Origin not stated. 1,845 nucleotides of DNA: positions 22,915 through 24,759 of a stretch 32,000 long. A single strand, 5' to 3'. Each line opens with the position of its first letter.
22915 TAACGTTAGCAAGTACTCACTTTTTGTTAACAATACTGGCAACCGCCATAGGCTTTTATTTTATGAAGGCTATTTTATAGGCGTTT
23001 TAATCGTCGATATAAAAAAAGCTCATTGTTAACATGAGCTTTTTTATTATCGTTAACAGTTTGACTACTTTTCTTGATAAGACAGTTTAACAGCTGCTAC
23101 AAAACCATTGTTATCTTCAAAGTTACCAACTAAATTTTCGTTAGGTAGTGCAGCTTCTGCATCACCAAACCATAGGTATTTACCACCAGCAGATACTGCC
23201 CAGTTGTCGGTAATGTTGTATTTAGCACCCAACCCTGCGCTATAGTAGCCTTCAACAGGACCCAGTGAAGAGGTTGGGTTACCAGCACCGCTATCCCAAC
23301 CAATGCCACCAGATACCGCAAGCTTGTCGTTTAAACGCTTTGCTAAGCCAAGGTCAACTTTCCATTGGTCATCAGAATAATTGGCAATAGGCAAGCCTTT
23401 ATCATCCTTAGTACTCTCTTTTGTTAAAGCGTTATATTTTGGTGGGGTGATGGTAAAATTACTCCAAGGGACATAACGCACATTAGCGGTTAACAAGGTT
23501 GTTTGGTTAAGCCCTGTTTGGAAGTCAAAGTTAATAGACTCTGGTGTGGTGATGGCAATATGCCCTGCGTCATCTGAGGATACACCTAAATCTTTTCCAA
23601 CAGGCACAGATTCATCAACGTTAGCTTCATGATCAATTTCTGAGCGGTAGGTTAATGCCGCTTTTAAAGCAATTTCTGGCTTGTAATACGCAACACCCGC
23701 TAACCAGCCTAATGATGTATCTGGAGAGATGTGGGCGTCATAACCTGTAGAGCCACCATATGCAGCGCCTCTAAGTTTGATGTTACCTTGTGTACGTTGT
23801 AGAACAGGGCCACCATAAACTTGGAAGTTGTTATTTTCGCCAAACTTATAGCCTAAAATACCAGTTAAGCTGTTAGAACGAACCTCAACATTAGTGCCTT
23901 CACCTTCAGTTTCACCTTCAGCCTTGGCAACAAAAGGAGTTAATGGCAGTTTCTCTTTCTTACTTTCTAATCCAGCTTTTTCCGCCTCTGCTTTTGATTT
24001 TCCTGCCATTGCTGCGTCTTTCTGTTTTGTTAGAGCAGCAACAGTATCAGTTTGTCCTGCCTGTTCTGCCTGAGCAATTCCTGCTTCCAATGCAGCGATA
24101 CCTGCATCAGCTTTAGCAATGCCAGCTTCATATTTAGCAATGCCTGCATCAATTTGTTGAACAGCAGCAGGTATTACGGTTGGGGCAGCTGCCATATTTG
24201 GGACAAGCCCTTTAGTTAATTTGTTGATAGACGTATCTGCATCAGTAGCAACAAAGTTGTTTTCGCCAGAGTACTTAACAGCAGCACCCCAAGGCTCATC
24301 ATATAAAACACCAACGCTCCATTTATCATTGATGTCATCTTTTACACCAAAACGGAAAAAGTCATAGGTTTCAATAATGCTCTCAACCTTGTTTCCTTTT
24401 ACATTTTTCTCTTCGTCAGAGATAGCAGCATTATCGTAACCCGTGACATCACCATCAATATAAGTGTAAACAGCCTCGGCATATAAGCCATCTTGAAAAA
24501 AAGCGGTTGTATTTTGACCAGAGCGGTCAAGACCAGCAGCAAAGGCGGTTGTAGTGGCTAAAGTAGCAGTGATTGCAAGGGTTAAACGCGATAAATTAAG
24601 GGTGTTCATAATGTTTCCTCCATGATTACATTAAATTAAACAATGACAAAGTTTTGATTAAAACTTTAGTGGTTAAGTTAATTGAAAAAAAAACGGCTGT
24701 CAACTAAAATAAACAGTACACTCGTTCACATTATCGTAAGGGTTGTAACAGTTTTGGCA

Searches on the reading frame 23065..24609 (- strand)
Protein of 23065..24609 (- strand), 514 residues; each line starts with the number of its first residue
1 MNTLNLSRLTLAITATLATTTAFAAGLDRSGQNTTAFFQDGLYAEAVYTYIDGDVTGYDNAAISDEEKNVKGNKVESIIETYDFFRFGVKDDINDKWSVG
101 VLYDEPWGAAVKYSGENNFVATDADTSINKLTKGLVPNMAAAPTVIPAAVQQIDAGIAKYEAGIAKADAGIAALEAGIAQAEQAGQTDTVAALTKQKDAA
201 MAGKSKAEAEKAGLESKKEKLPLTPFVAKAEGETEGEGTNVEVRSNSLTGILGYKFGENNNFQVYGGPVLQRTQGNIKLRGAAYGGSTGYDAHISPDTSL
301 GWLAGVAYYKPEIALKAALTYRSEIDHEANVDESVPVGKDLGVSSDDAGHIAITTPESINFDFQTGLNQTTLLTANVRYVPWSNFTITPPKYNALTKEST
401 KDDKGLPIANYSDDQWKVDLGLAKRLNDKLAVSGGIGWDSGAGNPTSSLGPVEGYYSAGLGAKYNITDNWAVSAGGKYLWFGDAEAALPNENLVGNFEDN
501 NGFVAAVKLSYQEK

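Call 5: search_protein_families(library=pfam, proteins=[window:23065-24609:-], max_evalue=0.01)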
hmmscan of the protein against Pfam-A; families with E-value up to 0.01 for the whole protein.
window:23065-24609:- (514 aa): 5 families
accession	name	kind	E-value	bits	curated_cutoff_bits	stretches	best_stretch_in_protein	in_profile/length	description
PF03349.22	Toluene_X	-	2.7e-14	52.9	29.7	1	237-491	131-394/421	Outer membrane protein transport protein (OMPP1/FadL/TodX)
PF13505.12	OMP_b-brl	-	5e-07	30.5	28.7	2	411-489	82-158/175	Outer membrane protein beta-barrel domain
PF02462.21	Opacity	-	0.00045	20.7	21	0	239-323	23-104/126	Opacity family porin protein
PF03895.21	YadA_anchor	-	0.0039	17.7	22.7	0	453-476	19-42/60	YadA-like membrane anchor domain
PF11200.13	DUF2981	-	0.009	16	27.2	0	138-235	178-271/352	Protein of unknown function (DUF2981)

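Call 6: search_protein_families(library=ncbifam, proteins=[window:23065-24609:-], max_evalue=0.01)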
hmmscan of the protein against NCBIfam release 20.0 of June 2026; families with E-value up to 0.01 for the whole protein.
window:23065-24609:- (514 aa): 1 family
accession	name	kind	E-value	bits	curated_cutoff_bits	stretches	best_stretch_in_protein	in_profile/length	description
TIGR04565.1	OMP_myx_plus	subfamily_domain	0.0091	16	60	0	454-488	11-45/161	outer membrane beta-barrel domain-containing protein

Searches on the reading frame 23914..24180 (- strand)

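Call 36: search_protein_families(library=ncbifam, proteins=[window:23914-24180:-], max_evalue=1)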
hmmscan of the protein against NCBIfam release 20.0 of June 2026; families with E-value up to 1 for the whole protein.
seq(89 aa): 1 family
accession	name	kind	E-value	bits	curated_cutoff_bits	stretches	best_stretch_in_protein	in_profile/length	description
NF012221.1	MARTX_Nterm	equivalog_domain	0.012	12.8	700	1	7-72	1746-1812/1910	MARTX multifunctional-autoprocessing repeats-in-toxin holotoxin RtxA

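Call 37: search_protein_families(library=pfam, proteins=[window:23914-24180:-], max_evalue=1)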
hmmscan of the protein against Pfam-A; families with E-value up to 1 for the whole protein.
seq(89 aa): 2 families
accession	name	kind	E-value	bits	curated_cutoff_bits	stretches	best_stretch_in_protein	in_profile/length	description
PF16326.10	ABC_tran_CTD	-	0.016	15.9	32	1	15-59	11-55/69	ABC transporter C-terminal domain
PF11200.13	DUF2981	-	0.2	11.6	27.2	1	33-89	213-268/352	Protein of unknown function (DUF2981)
